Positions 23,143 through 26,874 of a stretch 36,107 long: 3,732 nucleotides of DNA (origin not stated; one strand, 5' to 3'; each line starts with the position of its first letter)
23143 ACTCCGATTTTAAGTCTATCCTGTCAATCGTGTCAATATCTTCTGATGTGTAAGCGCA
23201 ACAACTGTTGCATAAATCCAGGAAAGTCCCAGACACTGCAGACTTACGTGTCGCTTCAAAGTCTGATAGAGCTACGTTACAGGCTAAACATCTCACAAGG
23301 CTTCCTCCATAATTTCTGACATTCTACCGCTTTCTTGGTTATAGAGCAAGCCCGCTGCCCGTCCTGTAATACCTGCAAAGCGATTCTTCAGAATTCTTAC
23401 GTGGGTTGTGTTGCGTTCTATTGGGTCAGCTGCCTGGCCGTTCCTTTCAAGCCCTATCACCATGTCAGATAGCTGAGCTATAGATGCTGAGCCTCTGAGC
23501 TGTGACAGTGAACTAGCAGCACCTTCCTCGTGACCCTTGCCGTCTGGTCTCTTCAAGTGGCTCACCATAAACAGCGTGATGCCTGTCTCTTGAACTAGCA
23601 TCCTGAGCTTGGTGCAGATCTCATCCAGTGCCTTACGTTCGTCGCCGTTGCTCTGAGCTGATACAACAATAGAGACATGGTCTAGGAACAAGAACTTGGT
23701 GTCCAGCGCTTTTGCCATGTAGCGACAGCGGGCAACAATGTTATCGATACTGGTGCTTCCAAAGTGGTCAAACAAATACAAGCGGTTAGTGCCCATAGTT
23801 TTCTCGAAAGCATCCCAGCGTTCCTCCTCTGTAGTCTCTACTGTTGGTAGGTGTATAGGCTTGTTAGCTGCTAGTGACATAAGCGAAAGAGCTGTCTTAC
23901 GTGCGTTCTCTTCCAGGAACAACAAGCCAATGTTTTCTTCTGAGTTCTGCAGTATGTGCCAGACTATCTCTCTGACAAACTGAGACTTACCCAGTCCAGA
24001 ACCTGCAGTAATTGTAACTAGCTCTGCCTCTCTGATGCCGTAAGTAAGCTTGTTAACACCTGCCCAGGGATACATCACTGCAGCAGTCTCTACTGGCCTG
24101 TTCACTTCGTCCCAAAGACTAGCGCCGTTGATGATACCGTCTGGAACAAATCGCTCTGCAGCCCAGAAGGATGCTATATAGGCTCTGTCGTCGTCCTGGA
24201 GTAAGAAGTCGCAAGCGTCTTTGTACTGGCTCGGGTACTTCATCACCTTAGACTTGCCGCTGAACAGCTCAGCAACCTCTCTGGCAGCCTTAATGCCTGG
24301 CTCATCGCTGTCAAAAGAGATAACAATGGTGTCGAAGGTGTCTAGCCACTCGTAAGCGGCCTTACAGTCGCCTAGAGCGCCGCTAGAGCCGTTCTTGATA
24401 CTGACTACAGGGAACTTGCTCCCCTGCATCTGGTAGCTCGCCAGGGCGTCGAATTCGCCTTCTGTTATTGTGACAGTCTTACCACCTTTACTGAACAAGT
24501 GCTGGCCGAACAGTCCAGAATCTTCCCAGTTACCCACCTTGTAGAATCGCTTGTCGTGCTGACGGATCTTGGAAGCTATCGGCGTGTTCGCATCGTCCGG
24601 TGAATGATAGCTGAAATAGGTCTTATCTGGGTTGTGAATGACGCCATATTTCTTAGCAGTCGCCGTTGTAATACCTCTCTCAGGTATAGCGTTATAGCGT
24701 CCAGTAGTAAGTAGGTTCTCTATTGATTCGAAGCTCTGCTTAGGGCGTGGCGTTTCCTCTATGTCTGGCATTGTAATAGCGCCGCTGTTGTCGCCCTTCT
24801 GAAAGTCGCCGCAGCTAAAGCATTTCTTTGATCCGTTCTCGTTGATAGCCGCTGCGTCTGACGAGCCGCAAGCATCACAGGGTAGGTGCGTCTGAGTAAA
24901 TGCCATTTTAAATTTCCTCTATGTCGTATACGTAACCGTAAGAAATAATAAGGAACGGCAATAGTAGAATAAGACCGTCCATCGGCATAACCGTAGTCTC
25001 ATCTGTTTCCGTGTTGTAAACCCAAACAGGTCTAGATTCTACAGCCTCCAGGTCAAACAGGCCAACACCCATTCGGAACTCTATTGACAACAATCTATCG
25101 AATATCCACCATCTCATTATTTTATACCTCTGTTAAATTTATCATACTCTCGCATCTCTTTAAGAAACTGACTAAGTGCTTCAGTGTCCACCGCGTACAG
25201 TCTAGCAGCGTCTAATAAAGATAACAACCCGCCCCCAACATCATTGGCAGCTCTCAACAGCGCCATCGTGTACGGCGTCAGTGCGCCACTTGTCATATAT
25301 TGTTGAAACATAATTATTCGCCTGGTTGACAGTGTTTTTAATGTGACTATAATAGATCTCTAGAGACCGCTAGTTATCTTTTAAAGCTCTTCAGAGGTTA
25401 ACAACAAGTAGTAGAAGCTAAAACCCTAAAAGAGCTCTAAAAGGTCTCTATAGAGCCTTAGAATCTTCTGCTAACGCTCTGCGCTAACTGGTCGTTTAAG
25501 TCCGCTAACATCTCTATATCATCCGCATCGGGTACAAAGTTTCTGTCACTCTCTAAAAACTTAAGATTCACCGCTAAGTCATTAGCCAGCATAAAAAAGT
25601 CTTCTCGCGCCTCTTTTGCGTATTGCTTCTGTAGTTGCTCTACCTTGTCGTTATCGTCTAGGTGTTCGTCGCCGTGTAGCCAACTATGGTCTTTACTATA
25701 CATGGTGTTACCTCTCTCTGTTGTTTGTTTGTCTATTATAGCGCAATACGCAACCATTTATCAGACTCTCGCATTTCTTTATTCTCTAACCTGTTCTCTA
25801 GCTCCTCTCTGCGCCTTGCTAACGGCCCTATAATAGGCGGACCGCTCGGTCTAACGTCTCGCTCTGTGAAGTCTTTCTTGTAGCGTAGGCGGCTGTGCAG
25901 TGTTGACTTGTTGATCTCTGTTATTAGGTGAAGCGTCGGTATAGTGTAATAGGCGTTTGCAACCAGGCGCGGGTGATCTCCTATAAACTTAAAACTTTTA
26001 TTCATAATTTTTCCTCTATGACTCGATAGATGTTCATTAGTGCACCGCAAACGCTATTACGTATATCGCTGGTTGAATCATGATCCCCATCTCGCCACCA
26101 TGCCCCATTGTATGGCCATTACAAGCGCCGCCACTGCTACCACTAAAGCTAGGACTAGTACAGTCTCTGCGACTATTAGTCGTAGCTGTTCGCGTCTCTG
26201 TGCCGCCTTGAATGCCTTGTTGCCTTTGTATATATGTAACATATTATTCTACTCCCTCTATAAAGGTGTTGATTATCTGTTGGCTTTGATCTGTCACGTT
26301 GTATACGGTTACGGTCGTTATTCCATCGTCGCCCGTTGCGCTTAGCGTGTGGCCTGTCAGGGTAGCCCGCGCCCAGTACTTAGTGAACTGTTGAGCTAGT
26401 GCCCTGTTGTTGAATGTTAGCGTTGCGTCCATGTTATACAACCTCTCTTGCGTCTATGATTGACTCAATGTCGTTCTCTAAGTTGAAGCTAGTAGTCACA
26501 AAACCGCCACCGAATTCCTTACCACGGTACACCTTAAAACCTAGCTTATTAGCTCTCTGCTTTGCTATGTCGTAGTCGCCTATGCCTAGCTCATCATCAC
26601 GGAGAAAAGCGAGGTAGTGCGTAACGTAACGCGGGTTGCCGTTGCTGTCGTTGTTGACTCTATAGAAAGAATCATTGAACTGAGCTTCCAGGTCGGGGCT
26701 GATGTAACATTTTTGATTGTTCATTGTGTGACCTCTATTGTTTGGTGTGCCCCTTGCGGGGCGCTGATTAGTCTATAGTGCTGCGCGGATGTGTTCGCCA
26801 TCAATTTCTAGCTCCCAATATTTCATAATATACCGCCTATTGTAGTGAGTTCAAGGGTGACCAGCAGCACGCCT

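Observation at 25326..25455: Consensus sigma70 promoter firing antisense inside the early operon, followed by a structured ~100-nt non-coding element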

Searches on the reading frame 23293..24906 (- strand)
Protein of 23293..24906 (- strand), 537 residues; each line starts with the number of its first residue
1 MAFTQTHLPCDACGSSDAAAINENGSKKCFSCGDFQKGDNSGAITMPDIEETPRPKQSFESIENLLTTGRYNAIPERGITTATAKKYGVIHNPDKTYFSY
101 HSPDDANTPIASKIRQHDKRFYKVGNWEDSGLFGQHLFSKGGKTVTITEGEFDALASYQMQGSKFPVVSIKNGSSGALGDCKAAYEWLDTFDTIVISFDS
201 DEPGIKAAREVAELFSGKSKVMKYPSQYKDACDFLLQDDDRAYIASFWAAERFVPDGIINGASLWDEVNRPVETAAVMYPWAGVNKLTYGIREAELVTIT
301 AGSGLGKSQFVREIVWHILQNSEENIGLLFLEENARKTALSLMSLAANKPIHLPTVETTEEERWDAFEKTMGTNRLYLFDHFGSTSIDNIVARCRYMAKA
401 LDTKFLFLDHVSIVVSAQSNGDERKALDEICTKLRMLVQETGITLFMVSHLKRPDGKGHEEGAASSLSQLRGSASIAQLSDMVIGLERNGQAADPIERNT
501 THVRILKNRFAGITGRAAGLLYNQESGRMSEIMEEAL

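Call 7: search_protein_families(library=phrogs, proteins=[window:23293-24906:-], max_evalue=0.01)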
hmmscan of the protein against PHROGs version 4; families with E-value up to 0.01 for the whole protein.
window:23293-24906:- (537 aa): 8 families
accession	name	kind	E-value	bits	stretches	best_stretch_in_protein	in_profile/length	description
phrog_239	-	DNA, RNA and nucleotide metabolism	1.5e-175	587.4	1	3-534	38-601/801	DNA primase/helicase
phrog_19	-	DNA, RNA and nucleotide metabolism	6e-25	89.2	1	278-534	336-583/621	DnaB-like replicative helicase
phrog_243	-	DNA, RNA and nucleotide metabolism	4.7e-19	69.4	1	281-513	22-246/273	DnaB-like replicative helicase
phrog_5482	-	unknown function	1.2e-09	38.3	1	281-535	37-302/341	-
phrog_47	-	DNA, RNA and nucleotide metabolism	5.4e-09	36.1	1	129-238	219-325/947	DNA primase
phrog_18375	-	DNA, RNA and nucleotide metabolism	5.4e-06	25.9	1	290-532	371-615/644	DNA primase/helicase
phrog_849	-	DNA, RNA and nucleotide metabolism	9.6e-06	25.8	1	117-238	214-331/435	DNA primase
phrog_11530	-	unknown function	0.0014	19.5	1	373-513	3-141/184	-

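Call 8: search_protein_families(library=pfam, proteins=[window:23293-24906:-], max_evalue=0.01)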
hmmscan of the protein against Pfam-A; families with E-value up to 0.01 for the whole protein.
window:23293-24906:- (537 aa): 6 families
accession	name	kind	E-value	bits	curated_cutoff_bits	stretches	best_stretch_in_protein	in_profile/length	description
PF03796.21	DnaB_C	-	7.3e-23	81.7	27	1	284-516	9-241/255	DnaB-like helicase C terminal domain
PF13155.12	Toprim_2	-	8.1e-10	39.4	22.1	1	147-235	2-88/88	Toprim-like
PF13481.12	AAA_25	-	3.9e-07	30.3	27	1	282-453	20-192/195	AAA domain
PF21268.3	Helic-prim_T7_N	-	0.00011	22.8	27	1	69-125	1-59/59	Bacteriophage T7 DNA helicase/primase, N-terminal a+b fold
PF06745.19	ATPase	-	0.00026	20.9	26.6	1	288-460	13-167/231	KaiC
PF13662.12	Toprim_4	-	0.00033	21.3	25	1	144-219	2-79/85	Toprim domain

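Call 13: find_related_loci(query=window:23293-24906:-, collection=viral_contigs, flank=6000)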
Query window:23293-24906:- (537 aa) in viral_contigs; peptide patterns used: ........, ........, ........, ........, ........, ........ (x = any residue, [..] = any of these).
104 stretches matched a pattern; 100 encode a relative of the query (tblastn E <= 1e-3); the best 80 are kept; 80 distinct loci.
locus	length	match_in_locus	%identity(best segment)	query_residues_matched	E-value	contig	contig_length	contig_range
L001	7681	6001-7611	100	1-537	0e+0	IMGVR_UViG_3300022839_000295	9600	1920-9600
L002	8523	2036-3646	97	1-537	0e+0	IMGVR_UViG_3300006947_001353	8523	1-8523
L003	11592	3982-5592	97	1-537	0e+0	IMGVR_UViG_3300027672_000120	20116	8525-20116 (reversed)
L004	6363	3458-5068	96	1-537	0e+0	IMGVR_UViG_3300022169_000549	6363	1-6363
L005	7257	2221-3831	95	1-537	0e+0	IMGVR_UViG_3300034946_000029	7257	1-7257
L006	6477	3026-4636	91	1-537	0e+0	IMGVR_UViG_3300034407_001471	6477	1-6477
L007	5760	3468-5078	90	1-537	0e+0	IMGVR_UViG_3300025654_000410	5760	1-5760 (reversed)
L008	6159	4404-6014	90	1-537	0e+0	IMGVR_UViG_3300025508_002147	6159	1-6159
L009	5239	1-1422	95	64-537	0e+0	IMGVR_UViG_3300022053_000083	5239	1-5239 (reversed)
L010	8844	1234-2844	90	1-537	0e+0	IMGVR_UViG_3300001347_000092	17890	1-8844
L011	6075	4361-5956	77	6-537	0e+0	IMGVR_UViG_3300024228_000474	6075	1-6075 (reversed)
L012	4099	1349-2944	77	6-537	0e+0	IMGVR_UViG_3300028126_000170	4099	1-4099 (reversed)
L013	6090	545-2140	77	6-537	0e+0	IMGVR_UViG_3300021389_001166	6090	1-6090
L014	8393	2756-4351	77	6-537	0e+0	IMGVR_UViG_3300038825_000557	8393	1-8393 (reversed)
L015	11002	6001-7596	77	6-537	0e+0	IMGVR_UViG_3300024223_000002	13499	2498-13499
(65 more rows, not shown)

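Call 14: search_dna_similar(query=window:23293-24906:-, collection=phages, mode=protein, max_rows=30)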
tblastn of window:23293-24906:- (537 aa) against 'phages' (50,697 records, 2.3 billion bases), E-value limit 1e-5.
Records with a match: 3527; places in all: 3541; records where one place covers at least 80% of the query: 2963.
Best place of each record, by identity: <60% 3527.
By first word of the organism name: Escherichia 811; Pseudomonas 537; Klebsiella 507; Vibrio 266; Salmonella 228; Rheinheimera 115; Yersinia 93; Erwinia 80; Aeromonas 63; Shigella 47; and 92 more.
By host as written in the record: - 538; Escherichia coli 300; Klebsiella pneumoniae 247; Pseudomonas aeruginosa 137; Rheinheimera sp. BAL341 115; Escherichia coli K-12 MG1655 52; Pseudomonas aeruginosa PAO1 44; Vibrio cholerae 42; and 793 more.
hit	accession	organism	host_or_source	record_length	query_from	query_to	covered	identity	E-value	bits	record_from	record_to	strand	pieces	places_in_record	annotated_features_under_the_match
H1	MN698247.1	Pelagibacter phage HTVC115P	Candidatus Pelagibacter sp. HTCC7211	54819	3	532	99%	51.6%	1e-173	549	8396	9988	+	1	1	DNA primase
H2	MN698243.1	Pelagibacter phage HTVC104P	Candidatus Pelagibacter sp. HTCC7211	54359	2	532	99%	51.1%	7e-172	544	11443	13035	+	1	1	DNA primase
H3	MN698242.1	Pelagibacter phage HTVC103P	Candidatus Pelagibacter sp. HTCC7211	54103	2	532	99%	50.7%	6e-172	544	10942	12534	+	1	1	DNA primase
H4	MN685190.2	Ralstonia phage vRsoP-WM2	environmental water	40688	7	531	98%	47.6%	2e-144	465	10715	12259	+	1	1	primase/helicase protein | restriction endonuclease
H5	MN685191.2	Ralstonia phage vRsoP-WR2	environmental water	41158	7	531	98%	47.6%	2e-144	465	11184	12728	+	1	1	primase/helicase protein | restriction endonuclease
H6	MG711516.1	Ralstonia phage RsoP1EGY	Ralstonia solanacearum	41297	7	531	98%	47.6%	2e-144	465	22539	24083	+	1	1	hypothetical protein (x2)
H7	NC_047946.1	Ralstonia phage RsoP1EGY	Ralstonia solanacearum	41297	7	531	98%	47.6%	2e-144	465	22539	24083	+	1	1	hypothetical protein | endonuclease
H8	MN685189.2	Ralstonia phage vRsoP-WF2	environmental water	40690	7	531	98%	47.6%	2e-144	465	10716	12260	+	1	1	primase/helicase protein | restriction endonuclease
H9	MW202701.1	Caudoviricetes sp.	Manatee Spring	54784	1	534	99%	46.5%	2e-158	505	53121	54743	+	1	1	DNA directed DNA polymerase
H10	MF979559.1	Ralstonia phage DU_RP_I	Ralstonia solanacearum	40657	7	531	98%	47.2%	3e-143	461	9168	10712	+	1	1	DNA primase | hypothetical protein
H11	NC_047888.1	Ralstonia phage DU_RP_I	Ralstonia solanacearum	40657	7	531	98%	47.2%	3e-143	461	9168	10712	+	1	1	DNA primase | endonuclease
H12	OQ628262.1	Aeromonas phage vB_AsaP_MQM1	Aeromonas salmonicida subsp. salmonicida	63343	5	537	99%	44.7%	4e-143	461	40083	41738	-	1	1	DNA primase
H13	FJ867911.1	Siovirus americense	-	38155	5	529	98%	45.2%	3e-134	436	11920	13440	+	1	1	record has no annotation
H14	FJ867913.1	Siovirus americense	-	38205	5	529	98%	45.2%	3e-134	436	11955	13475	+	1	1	record has no annotation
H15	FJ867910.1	Siovirus americense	-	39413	5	529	98%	45.1%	2e-134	436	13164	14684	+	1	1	record has no annotation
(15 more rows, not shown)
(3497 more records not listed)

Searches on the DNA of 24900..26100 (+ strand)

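Call 4: search_dna_similar(query=window:24900-26100:+, collection=phages, mode=distant, max_rows=40)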
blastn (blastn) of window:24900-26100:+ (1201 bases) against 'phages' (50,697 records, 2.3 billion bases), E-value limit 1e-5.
No match.

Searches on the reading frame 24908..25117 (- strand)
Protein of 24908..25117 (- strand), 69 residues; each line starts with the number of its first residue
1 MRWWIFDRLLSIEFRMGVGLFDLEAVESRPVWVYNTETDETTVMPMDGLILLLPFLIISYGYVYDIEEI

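Call 7: search_protein_families(library=phrogs, proteins=[window:24908-25117:-], max_evalue=0.01)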
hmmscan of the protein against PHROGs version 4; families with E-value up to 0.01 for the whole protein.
window:24908-25117:- (69 aa): 0 families

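Call 8: search_protein_families(library=pfam, proteins=[window:24908-25117:-], max_evalue=0.01)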
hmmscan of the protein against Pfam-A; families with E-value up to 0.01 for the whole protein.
window:24908-25117:- (69 aa): 0 families

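Call 68: search_dna_similar(query=window:24911-25117:-, collection=phages, mode=protein, max_rows=10, max_evalue=0.01)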
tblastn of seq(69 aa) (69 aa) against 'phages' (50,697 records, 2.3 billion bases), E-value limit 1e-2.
No match.

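Call 82: search_protein_families(library=phrogs, proteins=[window:24908-25117:-], max_evalue=1)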
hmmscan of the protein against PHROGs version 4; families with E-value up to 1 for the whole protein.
window:24908-25117:- (69 aa): 0 families

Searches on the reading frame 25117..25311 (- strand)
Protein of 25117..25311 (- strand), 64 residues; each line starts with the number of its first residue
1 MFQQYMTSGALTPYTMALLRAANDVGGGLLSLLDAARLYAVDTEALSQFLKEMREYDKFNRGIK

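Call 7: search_protein_families(library=phrogs, proteins=[window:25117-25311:-], max_evalue=0.01)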
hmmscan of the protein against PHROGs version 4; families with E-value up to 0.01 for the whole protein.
window:25117-25311:- (64 aa): 0 families

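Call 8: search_protein_families(library=pfam, proteins=[window:25117-25311:-], max_evalue=0.01)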
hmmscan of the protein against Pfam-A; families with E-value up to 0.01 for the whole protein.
window:25117-25311:- (64 aa): 1 family
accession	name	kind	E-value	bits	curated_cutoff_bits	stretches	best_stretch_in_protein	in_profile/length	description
PF19956.5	EAD2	-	0.002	18.8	23.8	1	13-49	40-76/81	Effector-associated domain 2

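Call 66: search_protein_families(library=pfam, proteins=[window:25117-25311:-], max_evalue=1)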
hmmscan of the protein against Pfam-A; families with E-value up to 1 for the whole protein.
window:25117-25311:- (64 aa): 1 family
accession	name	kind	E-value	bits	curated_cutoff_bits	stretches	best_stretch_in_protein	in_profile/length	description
PF19956.5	EAD2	-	0.002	18.8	23.8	1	13-49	40-76/81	Effector-associated domain 2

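Call 82: search_protein_families(library=phrogs, proteins=[window:25117-25311:-], max_evalue=1)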
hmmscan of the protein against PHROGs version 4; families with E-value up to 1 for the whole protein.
window:25117-25311:- (64 aa): 2 families
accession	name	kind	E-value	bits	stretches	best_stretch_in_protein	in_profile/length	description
phrog_38808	-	unknown function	0.3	12.4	1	3-14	53-64/68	-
phrog_7991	-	unknown function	0.37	11.7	1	8-25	13-30/45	-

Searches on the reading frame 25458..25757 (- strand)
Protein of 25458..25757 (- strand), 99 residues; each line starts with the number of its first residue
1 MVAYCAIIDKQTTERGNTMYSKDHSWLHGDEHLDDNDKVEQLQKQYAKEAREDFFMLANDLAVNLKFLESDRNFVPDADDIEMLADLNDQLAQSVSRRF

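Call 7: search_protein_families(library=phrogs, proteins=[window:25458-25757:-], max_evalue=0.01)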
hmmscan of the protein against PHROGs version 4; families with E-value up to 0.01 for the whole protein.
window:25458-25757:- (99 aa): 0 families

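Call 8: search_protein_families(library=pfam, proteins=[window:25458-25757:-], max_evalue=0.01)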
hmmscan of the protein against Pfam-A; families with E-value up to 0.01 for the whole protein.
window:25458-25757:- (99 aa): 0 families

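Call 66: search_protein_families(library=pfam, proteins=[window:25458-25703:-], max_evalue=1)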
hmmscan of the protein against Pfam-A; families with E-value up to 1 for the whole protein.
window:25458-25703:- (81 aa): 2 families
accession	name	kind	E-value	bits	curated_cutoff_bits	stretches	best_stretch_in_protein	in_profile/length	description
PF06456.18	Arfaptin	-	0.045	13.8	32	1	17-54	167-203/229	Arfaptin-like domain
PF10197.14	Cir_N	-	0.13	13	22.6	1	13-31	19-37/37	N-terminal domain of CBF1 interacting co-repressor CIR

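Call 80: search_solved_structures(query=window:25461-25703:-, max_evalue=10)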
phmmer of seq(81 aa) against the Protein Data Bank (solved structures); distinct sequences matched with E-value up to 10: 3.
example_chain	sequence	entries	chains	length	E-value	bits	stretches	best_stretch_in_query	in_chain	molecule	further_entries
7nzo_AAA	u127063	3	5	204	0.08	16.9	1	6-46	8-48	D-lyxose/D-mannose family sugar isomerase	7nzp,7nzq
2qgy_A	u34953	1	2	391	0.96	13.5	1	12-69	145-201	Enolase from the environmental genome shotgun sequencing of the Sargasso Sea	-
4j7o_A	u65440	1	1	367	2.1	12.4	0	10-63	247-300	Putative surface cell antigen sca2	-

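Call 82: search_protein_families(library=phrogs, proteins=[window:25461-25703:-], max_evalue=1)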
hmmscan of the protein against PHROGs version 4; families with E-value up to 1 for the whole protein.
seq(81 aa): 3 families
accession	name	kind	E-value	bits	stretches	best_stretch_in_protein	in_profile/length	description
phrog_37230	-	unknown function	0.086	14.1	1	25-64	16-57/92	-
phrog_7474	-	unknown function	0.097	14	1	6-57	16-67/100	-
phrog_891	-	head and packaging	0.64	11.3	0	30-76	34-77/106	terminase small subunit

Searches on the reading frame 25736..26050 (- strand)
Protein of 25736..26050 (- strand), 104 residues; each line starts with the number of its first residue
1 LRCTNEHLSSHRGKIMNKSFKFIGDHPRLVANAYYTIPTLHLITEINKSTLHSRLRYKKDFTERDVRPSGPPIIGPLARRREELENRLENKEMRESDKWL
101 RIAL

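Call 7: search_protein_families(library=phrogs, proteins=[window:25736-26050:-], max_evalue=0.01)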
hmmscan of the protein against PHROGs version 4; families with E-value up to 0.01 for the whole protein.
window:25736-26050:- (104 aa): 0 families

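Call 8: search_protein_families(library=pfam, proteins=[window:25736-26050:-], max_evalue=0.01)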
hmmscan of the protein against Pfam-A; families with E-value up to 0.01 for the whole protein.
window:25736-26050:- (104 aa): 0 families

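Call 66: search_protein_families(library=pfam, proteins=[window:25736-26050:-], max_evalue=1)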
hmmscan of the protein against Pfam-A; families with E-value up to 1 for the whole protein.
window:25736-26050:- (104 aa): 0 families

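Call 81: search_solved_structures(query=window:25739-26005:-, max_evalue=10)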
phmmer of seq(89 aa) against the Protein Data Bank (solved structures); distinct sequences matched with E-value up to 10: 1.
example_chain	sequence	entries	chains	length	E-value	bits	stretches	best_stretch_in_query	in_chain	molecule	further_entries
1wfu_A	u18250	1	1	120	0.97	12.9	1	55-88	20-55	unnamed protein product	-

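Call 82: search_protein_families(library=phrogs, proteins=[window:25739-26005:-], max_evalue=1)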
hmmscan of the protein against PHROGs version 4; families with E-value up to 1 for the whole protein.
seq(89 aa): 1 family
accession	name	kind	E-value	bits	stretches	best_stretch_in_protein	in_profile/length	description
phrog_10621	-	unknown function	0.2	13.1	1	42-75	5-36/69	-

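Call 94: predict_structure(protein=window:25739-26005:-)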
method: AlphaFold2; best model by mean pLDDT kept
length: 89 residues; sequences in the alignment: 1
mean_pLDDT: 59.8   pTM: 0.25
mean pLDDT of the five models: 59.8, 56.6, 54.8, 53.5, 53.2
residues with pLDDT >= 90: 0; 70-90: 23; 50-70: 47; < 50: 19
segments of 3 or more residues with pLDDT < 50: 1-3, 6-8, 13-21
pLDDT, mean of each block of 10 residues (from residue 1): 45 48 53 57 54 56 80 81 65
secondary structure, 60 per line:
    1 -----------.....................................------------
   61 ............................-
elements in order: H12-48 H61-88

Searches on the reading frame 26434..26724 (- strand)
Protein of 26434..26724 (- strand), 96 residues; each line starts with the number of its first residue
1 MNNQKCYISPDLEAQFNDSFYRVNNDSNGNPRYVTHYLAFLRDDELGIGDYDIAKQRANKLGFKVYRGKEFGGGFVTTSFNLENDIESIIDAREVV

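Call 7: search_protein_families(library=phrogs, proteins=[window:26434-26724:-], max_evalue=0.01)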
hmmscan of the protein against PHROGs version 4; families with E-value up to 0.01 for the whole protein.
window:26434-26724:- (96 aa): 2 families
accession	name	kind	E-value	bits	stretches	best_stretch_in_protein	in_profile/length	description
phrog_3164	-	unknown function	8.8e-14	52.4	1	20-90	21-84/94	-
phrog_16821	-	unknown function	0.00044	21.3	1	58-85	16-43/58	-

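Call 8: search_protein_families(library=pfam, proteins=[window:26434-26724:-], max_evalue=0.01)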
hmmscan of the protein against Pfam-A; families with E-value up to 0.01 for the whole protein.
window:26434-26724:- (96 aa): 1 family
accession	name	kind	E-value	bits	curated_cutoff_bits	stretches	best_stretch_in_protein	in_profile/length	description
PF24229.1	Phage_TreK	-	7.2e-16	58.3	22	1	21-92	11-75/82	Staphylococcus phage terminal repeat-encoded protein TreK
